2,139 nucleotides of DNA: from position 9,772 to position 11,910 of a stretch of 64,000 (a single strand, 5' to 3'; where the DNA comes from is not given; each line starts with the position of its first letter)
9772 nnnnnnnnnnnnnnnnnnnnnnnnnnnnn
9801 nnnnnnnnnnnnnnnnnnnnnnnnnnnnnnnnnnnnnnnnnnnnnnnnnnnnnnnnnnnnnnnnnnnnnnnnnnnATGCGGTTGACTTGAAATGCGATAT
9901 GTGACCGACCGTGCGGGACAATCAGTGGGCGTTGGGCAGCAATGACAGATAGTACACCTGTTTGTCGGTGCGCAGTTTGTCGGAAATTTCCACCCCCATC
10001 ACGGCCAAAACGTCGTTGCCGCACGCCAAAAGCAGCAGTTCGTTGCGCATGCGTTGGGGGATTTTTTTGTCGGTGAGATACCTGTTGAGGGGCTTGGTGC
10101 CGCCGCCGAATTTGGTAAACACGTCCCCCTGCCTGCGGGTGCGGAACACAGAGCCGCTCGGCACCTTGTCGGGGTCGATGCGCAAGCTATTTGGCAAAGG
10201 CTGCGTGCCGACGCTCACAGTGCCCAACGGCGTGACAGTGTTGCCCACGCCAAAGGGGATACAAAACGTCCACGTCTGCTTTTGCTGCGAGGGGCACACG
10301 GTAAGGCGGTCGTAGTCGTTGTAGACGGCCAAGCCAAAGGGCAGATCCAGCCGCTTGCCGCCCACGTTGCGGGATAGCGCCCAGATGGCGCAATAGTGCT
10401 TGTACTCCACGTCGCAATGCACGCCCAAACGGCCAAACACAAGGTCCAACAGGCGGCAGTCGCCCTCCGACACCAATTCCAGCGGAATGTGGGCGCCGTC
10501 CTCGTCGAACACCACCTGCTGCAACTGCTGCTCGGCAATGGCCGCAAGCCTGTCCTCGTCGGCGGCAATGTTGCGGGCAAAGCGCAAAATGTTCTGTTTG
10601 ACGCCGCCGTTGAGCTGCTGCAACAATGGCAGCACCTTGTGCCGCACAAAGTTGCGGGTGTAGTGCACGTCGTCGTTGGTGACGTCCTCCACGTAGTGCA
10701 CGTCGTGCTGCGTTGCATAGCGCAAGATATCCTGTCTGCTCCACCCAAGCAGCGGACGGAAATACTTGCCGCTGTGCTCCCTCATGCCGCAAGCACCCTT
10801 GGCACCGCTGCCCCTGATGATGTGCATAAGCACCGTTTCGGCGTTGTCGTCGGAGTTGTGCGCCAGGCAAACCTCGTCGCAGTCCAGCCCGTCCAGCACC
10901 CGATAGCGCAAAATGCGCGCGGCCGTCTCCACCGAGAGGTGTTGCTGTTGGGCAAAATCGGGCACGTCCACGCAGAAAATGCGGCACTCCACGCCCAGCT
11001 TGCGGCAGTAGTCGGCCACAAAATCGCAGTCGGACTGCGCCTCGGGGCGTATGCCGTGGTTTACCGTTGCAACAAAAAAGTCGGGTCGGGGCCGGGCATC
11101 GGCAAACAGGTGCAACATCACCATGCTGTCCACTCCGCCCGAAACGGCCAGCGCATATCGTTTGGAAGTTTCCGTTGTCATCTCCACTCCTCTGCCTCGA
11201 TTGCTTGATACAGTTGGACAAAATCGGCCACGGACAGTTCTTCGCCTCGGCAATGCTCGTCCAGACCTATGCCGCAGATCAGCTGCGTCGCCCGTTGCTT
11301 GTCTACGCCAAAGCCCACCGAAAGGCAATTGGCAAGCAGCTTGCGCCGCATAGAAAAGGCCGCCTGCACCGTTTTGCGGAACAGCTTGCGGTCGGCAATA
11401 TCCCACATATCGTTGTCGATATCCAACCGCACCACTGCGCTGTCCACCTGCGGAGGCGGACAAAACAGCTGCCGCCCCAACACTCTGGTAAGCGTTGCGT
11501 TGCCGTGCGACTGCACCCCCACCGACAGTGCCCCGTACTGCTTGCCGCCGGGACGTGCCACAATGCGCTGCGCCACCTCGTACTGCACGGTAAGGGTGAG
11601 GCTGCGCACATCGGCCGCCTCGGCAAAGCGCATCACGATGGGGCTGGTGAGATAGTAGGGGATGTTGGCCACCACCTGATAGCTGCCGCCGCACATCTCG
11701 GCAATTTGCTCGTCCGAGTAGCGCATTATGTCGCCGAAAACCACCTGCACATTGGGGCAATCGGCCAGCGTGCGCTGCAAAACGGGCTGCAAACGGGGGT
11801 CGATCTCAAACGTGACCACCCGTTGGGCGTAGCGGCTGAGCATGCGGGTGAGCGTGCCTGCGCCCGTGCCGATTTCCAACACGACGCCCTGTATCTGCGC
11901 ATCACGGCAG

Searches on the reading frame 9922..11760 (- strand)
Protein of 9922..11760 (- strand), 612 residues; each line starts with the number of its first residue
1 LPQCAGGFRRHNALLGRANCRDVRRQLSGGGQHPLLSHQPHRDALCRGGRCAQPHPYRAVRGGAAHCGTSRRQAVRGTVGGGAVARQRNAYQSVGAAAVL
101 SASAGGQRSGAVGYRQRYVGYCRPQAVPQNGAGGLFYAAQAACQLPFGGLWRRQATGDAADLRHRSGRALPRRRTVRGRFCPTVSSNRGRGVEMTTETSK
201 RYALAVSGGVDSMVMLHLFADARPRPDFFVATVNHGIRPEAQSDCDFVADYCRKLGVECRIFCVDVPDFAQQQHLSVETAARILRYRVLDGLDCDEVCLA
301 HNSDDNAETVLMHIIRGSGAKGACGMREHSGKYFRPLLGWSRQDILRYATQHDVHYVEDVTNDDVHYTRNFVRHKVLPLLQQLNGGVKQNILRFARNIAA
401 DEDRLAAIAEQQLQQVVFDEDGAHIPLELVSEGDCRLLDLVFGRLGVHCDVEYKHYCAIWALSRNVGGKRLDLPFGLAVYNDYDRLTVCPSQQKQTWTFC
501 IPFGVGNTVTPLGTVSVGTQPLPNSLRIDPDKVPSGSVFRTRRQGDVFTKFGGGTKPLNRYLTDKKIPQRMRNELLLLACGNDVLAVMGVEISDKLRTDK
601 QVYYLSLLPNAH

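Call 59: search_protein_families(library=pfam, proteins=[window:9922-11760:-], max_evalue=0.0001)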
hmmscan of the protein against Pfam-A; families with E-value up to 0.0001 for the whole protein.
window:9922-11760:- (612 aa): 3 families
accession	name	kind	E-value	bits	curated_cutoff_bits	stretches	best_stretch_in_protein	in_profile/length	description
PF01171.26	ATP_bind_3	-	9.6e-48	162.8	27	1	202-375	2-182/182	PP-loop family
PF11734.13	TilS_C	-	2.8e-07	30.2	22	1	540-600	4-65/74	TilS substrate C-terminal domain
PF01507.26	PAPS_reduct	-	4.2e-06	27.3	22.5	0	202-234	2-35/175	Phosphoadenosine phosphosulfate reductase domain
